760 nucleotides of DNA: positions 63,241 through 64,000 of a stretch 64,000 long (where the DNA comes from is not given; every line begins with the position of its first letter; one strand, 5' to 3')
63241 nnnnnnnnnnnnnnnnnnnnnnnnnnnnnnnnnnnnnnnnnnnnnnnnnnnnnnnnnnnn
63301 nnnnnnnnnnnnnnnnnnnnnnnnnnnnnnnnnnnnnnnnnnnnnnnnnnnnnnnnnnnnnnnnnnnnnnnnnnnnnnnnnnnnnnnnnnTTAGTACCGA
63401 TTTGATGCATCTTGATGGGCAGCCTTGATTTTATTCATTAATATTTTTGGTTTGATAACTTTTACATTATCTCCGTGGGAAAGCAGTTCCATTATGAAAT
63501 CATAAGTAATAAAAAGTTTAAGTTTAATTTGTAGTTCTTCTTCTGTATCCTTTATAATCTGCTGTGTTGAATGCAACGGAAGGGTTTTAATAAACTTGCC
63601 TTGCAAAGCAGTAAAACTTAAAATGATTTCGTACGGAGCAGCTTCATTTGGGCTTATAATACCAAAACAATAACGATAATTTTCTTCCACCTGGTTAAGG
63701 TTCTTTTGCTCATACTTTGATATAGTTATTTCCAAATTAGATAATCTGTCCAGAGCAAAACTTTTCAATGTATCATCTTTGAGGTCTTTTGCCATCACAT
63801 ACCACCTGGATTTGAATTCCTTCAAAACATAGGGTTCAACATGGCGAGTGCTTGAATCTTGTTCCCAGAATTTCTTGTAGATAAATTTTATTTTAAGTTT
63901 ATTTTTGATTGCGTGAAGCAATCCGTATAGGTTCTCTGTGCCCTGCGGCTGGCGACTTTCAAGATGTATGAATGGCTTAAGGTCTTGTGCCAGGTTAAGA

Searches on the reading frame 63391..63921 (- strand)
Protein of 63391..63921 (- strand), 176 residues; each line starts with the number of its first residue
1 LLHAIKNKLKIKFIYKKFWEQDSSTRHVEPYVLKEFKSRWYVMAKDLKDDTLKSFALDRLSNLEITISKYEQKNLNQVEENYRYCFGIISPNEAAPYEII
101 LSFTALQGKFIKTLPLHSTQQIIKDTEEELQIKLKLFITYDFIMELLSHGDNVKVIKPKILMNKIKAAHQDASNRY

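Call 7: search_protein_families(library=padloc, proteins=[window:63391-63921:-], max_evalue=0.01)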
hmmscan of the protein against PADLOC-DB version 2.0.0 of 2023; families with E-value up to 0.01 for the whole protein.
window:63391-63921:- (176 aa): 3 families
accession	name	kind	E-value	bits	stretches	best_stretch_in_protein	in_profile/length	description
PDLC01652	WYL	-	1.1e-23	82.3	1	3-171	25-160/162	"CAS-I,CAS-II,CAS-III,CAS-IV,CAS-V,CAS-VI; associated_signaling"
PDLC01457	WYL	-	6.8e-13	46.7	1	3-159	132-227/229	"CAS-I,CAS-II,CAS-III,CAS-IV,CAS-V,CAS-VI; associated_signaling"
PDLC01766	Cas3c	-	1.7e-07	27.9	1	4-167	143-307/1009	-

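Call 8: search_protein_families(library=ncbifam, proteins=[window:63391-63921:-], max_evalue=0.01)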
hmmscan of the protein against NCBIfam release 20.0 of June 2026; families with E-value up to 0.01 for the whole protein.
window:63391-63921:- (176 aa): 0 families

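Call 59: search_protein_families(library=pfam, proteins=[window:63391-63921:-], max_evalue=0.01)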
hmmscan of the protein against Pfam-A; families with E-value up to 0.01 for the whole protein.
window:63391-63921:- (176 aa): 2 families
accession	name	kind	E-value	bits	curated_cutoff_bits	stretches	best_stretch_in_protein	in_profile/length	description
PF13280.12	WYL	-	2.3e-13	50.4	21.8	1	3-65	8-70/70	WYL domain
PF25583.1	WCX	-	2.2e-06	28.3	23.9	1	96-171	2-74/76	WCX domain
